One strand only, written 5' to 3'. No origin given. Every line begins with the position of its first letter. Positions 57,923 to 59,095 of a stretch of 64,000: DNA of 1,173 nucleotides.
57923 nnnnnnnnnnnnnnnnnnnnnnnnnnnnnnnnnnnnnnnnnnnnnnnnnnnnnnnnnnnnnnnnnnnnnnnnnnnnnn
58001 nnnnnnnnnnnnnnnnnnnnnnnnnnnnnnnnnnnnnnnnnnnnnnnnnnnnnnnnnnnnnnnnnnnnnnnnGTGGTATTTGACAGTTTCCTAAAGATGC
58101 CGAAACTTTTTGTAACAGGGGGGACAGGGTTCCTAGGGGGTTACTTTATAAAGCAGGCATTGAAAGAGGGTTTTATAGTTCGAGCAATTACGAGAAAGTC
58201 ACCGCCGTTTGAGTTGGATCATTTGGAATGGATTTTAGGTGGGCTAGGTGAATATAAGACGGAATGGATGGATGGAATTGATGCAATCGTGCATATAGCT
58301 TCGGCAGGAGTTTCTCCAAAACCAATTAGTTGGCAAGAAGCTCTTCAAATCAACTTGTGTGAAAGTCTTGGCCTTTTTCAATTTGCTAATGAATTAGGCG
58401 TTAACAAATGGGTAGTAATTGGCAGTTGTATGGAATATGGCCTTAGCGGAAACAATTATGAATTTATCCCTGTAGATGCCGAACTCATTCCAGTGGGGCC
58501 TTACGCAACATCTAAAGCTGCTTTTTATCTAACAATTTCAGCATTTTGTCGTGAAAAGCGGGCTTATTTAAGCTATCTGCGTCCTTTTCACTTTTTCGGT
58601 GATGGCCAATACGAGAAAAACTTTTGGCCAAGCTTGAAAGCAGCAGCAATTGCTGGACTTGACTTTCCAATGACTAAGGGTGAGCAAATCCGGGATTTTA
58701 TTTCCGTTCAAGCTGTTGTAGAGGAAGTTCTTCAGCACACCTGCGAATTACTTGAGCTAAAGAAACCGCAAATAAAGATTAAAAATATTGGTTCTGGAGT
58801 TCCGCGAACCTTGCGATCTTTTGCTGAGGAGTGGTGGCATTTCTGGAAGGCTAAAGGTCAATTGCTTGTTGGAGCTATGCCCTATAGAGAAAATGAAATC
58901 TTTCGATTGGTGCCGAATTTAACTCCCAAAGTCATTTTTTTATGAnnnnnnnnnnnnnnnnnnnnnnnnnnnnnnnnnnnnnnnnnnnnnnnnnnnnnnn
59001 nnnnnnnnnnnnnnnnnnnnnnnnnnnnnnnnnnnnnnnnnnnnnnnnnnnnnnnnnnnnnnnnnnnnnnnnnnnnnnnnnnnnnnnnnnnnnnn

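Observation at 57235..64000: Abrupt AT-rich island encoding a methylated-glycan assembly line (MT-SDR-SDR-GT2-MT-GT2-flippase)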

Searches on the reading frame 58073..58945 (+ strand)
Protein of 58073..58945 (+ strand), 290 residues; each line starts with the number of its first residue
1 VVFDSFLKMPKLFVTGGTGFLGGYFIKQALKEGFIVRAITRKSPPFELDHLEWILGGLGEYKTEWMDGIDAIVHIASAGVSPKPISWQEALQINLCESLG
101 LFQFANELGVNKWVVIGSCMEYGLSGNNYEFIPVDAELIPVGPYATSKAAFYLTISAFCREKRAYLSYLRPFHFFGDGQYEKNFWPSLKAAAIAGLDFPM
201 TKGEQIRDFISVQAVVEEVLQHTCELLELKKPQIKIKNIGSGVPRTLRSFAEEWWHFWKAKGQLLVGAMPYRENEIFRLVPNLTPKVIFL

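Call 6: search_protein_families(library=pfam, proteins=[window:58073-58945:+], max_evalue=0.01)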
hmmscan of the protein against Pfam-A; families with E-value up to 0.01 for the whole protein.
window:58073-58945:+ (290 aa): 6 families
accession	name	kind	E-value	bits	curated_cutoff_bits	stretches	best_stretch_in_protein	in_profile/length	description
PF01370.27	Epimerase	-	4.3e-24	85.7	20.9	1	13-218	2-220/240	NAD dependent epimerase/dehydratase family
PF16363.11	GDP_Man_Dehyd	-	9.3e-10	38.9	27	1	13-219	1-233/332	GDP-mannose 4,6 dehydratase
PF05368.20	NmrA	-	0.00027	21.1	27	1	11-43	4-36/298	NmrA-like family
PF01073.25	3Beta_HSD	-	0.00085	18.9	22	1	14-217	2-223/280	3-beta hydroxysteroid dehydrogenase/isomerase family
PF13460.12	NAD_binding_10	-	0.0024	18.2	27.2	1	16-118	1-98/184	NAD(P)H-binding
PF07993.18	NAD_binding_4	-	0.007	16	20.1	0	14-32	1-19/258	Male sterility protein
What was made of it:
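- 58097..58945 (+): SDR1: extended SDR of 282 aa with GxxGxxG and YxxxK motifs. Probably an NDP(CDP)-4-keto-(di)deoxyhexose reductase of the paratose/abequose-synthase type. Pfam Epimerase at 4e-24 (call 6).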

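Call 7: search_protein_families(library=ncbifam, proteins=[window:58073-58945:+], max_evalue=0.01)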
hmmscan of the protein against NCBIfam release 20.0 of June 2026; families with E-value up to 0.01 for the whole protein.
window:58073-58945:+ (290 aa): 12 families
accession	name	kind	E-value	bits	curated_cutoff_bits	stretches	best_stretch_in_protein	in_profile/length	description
TIGR04180.1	EDH_00030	hypoth_equivalog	3.8e-10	39.3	475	1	13-221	2-223/297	NAD-dependent 4,6-dehydratase LegB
TIGR01181.1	dTDP_gluc_dehyt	equivalog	5.6e-10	38.8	365.1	1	121-219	128-227/321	dTDP-glucose 4,6-dehydratase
TIGR01179.1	galE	equivalog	1.4e-09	37.3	262.3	1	11-176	1-178/332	UDP-glucose 4-epimerase GalE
TIGR03466.1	HpnA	hypoth_equivalog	1.4e-09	37.3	367.65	1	12-160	3-157/327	hopanoid-associated sugar epimerase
TIGR02197.1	heptose_epim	equivalog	1.9e-07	30.5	274.6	1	13-272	2-274/316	ADP-glyceromanno-heptose 6-epimerase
TIGR01777.1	yfcH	hypoth_equivalog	9.6e-06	25.4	207.35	1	13-98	2-85/292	TIGR01777 family oxidoreductase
NF052578.1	StrlDmthSdmBMthl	equivalog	1.9e-05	24.6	600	1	13-144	4-134/328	sterol demethylase protein SdmB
NF042422.1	oxyalk_red_OleD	equivalog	5.2e-05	22.8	580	1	11-218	2-210/329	2-alkyl-3-oxoalkanoate reductase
NF007956.0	PRK10675.1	subfamily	0.0006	19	394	0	190-249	214-271/338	UDP-glucose 4-epimerase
NF041293.1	G6PDh_Azf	equivalog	0.002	17.6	400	1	13-118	6-115/252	NAD-dependent glucose-6-phosphate dehydrogenase Azf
NF042423.1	oxyalk_red_Shew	equivalog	0.0042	16.2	580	1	8-83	7-86/331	2-alkyl-3-oxoalkanoate reductase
NF043036.1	ErythonDh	equivalog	0.0057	15.9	325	0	11-36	2-27/321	D-erythronate dehydrogenase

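Call 22: search_solved_structures(query=window:58073-58945:+, max_evalue=0.001)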
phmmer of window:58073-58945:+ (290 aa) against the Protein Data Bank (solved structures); distinct sequences matched with E-value up to 0.001: 24.
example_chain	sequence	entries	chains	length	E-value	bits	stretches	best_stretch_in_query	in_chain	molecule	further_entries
6wjb_A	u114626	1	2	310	4e-12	49.4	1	10-248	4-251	NAD-dependent epimerase/dehydratase family protein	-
3vps_A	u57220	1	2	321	1.1e-11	47.9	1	11-242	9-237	NAD-dependent epimerase/dehydratase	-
6wj9_A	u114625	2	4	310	3.2e-11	46.4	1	10-248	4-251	NAD-dependent epimerase/dehydratase family protein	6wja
6kv9_A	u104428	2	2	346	3.8e-11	46.2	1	12-226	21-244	MoeE5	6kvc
2hun_A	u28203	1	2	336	1.4e-08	37.8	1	10-246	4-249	336aa long hypothetical dTDP-glucose 4,6-dehydratase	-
6jkg_A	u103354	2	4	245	2.8e-07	33.5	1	12-217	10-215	Sterol-4-alpha-carboxylate 3-dehydrogenase, decarboxylating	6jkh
6dnt_A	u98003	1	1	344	3.3e-07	33.2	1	7-217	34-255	NAD-dependent epimerase/dehydratase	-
1r6d_A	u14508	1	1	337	3.8e-07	33.1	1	11-210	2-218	TDP-glucose-4,6-dehydratase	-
1r66_A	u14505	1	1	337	6.9e-07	32.2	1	11-210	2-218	TDP-glucose-4,6-dehydratase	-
6x3b_A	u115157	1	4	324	1.1e-06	31.5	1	10-217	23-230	GDP-6-deoxy-D-mannose reductase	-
4zrm_A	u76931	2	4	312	4.2e-06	29.6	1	12-248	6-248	UDP-glucose 4-epimerase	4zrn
8wxk_A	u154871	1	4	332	3.3e-05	26.7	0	10-151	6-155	UDP-glucose 4-epimerase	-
8shh_A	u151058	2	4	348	4.8e-05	26.2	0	62-212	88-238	dTDP-glucose 4,6-dehydratase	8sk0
8vr2_A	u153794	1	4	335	5.4e-05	26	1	10-220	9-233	NAD-dependent epimerase/dehydratase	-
3m2p_A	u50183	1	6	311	0.00032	23.5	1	11-179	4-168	UDP-N-acetylglucosamine 4-epimerase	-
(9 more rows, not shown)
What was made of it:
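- On CDP-3,6-dideoxyhexose pathway (ddhA-D + prt + tyv): Its best solved relatives are NDP-sugar 4-epimerases at E 4e-12 (call 22).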

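Call 84: search_dna_similar(query=window:58097-58945:+, collection=plasmids, mode=protein, max_evalue=0.000001, max_rows=20)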
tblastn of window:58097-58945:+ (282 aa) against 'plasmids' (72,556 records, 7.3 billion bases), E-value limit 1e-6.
Records with a match: 18; places in all: 18; records where one place covers at least 80% of the query: 5.
Best place of each record, by identity: <60% 18.
By first word of the organism name: Bacillus 11; Azospirillum 2; Neorhizobium 1; Methylovirgula 1; Desulfolutivibrio 1; Rhizobium 1; Exiguobacterium 1.
By predicted mobility (MOB-suite, as given by PLSDB): non-mobilizable 14; mobilizable 4.
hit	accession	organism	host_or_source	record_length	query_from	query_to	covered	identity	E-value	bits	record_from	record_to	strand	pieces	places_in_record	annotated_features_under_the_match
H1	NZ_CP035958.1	Bacillus mycoides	cell culture,soil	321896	16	276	93%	27.7%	3e-20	98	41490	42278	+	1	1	SDR family NAD(P)-dependent oxidoreductase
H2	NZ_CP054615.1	Azospirillum oryzae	cell culture,soil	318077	62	274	76%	31.6%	1e-17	90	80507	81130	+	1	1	NAD(P)-dependent oxidoreductase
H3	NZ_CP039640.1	Azospirillum sp. TSH100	soil,soil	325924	62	272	75%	31.9%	9e-16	84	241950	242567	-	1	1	NAD(P)-dependent oxidoreductase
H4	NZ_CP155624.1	Bacillus paramobilis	Canis lupus familiaris,adipose,leg wound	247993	43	276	83%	28.0%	2e-19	95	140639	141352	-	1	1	SDR family NAD(P)-dependent oxidoreductase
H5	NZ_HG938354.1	Neorhizobium galegae bv. orientalis str. HAMBI 540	Galega orientalis root nodule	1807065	52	262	75%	29.9%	1e-18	93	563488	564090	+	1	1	record has no annotation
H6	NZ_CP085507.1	Bacillus cereus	soil sample,soil from tomato plant roots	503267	62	273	75%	29.1%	1e-15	84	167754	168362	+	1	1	NAD(P)-dependent oxidoreductase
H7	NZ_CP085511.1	Bacillus cereus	soil sample,soil from tomato plant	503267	62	273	75%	29.1%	1e-15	84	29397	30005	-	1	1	NAD(P)-dependent oxidoreductase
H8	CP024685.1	Bacillus wiedmannii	cell culture,soil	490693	62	273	75%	28.2%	2e-15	83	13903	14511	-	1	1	CDP-abequose synthase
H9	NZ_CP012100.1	Bacillus thuringiensis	whole organism,soil sample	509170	62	273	75%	28.2%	3e-14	80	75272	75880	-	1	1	NAD(P)-dependent oxidoreductase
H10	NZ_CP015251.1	Bacillus thuringiensis Bt18247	Caenorhabditis elegans,whole organism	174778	16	275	92%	22.8%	2e-9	66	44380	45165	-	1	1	SDR family NAD(P)-dependent oxidoreductase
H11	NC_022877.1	Bacillus thuringiensis YBT-1518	-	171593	16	275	92%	22.7%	1e-10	69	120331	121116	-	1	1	SDR family NAD(P)-dependent oxidoreductase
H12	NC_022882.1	Bacillus thuringiensis YBT-1518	-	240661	16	275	92%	22.7%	1e-10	69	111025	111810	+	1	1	SDR family NAD(P)-dependent oxidoreductase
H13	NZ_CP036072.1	Bacillus wiedmannii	cell culture,soil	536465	62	273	75%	27.7%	9e-15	81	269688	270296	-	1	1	NAD(P)-dependent oxidoreductase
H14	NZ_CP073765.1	Methylovirgula sp. HY1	soil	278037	62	276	76%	26.9%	5e-9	64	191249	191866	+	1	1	NAD(P)-dependent oxidoreductase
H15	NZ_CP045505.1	Desulfolutivibrio sulfodismutans DSM 3696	cell culture,freshwater mud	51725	101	267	59%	32.0%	2e-12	74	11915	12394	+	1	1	NAD-dependent epimerase/dehydratase family protein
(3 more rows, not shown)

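Call 85: get_annotated_region(hit=H8, flank=7000)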
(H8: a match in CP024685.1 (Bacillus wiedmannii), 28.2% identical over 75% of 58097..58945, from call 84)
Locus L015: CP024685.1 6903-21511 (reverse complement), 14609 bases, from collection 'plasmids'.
description: Bacillus wiedmannii bv. thuringiensis strain FCC41 plasmid pFCC41-1-490K, complete sequence
organism: Bacillus wiedmannii (NCBI taxid 2494319)
taxonomy: Bacteria; Bacillota; Bacilli; Bacillales; Bacillaceae; Bacillus; Bacillus wiedmannii
host: -; source: cell culture,soil; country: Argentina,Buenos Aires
typing (MOB-suite, as given by PLSDB): non-mobilizable; replicon rep_cluster_164,rep_cluster_1698,rep_cluster_1912
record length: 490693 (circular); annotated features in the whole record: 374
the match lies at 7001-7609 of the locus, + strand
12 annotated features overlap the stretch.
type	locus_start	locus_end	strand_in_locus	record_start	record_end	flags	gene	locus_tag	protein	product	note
CDS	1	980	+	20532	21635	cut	-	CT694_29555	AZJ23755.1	spore gernimation protein XA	-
CDS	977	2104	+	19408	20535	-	-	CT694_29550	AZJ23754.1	spore gernimation protein XA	-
CDS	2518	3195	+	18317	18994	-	-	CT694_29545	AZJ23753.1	hypothetical protein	-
CDS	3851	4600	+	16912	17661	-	-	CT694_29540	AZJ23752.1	glucose-1-phosphate cytidylyltransferase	-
CDS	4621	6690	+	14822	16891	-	-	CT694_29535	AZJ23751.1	glycosyl transferase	-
CDS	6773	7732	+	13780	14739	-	-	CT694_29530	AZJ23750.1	CDP-abequose synthase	-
CDS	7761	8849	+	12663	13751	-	rfbG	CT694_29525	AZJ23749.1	CDP-glucose 4,6-dehydratase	-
CDS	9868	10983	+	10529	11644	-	-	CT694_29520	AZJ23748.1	hypothetical protein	-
CDS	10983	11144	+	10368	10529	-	-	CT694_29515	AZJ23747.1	hypothetical protein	-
CDS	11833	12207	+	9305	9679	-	-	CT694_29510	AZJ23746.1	hypothetical protein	-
CDS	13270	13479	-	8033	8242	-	-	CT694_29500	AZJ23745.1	hypothetical protein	-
CDS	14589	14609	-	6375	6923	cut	-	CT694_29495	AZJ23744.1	hypothetical protein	-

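Call 86: get_annotated_region(hit=H2, flank=7000)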
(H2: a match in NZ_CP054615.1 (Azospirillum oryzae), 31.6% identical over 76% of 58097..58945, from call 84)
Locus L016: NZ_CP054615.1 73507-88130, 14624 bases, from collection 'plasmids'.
description: Azospirillum oryzae strain KACC 14407 plasmid unnamed1, complete sequence
organism: Azospirillum oryzae (NCBI taxid 286727)
taxonomy: Bacteria; Pseudomonadota; Alphaproteobacteria; Rhodospirillales; Azospirillaceae; Azospirillum; Azospirillum oryzae
host: -; source: cell culture,soil; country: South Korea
typing (MOB-suite, as given by PLSDB): non-mobilizable; replicon rep_cluster_1806
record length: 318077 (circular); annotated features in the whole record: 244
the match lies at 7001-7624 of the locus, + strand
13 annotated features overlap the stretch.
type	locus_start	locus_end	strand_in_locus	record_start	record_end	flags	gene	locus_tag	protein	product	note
CDS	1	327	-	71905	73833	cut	-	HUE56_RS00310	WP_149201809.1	hypothetical protein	-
CDS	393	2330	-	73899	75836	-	asnB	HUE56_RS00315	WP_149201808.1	asparagine synthase (glutamine-hydrolyzing)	GO:0006529 - asparagine biosynthetic process [Evidence IEA]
CDS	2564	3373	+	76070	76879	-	-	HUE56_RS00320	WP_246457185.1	FkbM family methyltransferase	-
CDS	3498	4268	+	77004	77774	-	rfbF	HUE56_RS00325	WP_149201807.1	glucose-1-phosphate cytidylyltransferase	GO:0009103 - lipopolysaccharide biosynthetic process [Evidence IEA]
CDS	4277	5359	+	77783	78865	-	rfbG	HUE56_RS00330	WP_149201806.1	CDP-glucose 4,6-dehydratase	GO:0009243 - O antigen biosynthetic process [Evidence IEA]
CDS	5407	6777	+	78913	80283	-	rfbH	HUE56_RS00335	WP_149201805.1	lipopolysaccharide biosynthesis protein RfbH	-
CDS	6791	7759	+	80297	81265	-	-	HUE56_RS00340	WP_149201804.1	NAD(P)-dependent oxidoreductase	-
CDS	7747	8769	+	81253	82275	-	-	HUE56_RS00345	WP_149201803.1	GDP-mannose 4,6-dehydratase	-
CDS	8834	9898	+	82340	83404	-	-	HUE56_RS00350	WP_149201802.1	glycosyltransferase family 4 protein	-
CDS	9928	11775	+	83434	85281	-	-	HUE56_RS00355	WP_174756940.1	glycosyltransferase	-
CDS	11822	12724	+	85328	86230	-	-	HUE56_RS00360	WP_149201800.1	NAD(P)-dependent oxidoreductase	-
CDS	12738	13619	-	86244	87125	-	-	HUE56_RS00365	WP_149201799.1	glycosyltransferase family 2 protein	-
CDS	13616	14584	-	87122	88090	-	-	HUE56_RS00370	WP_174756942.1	glycosyltransferase family 2 protein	-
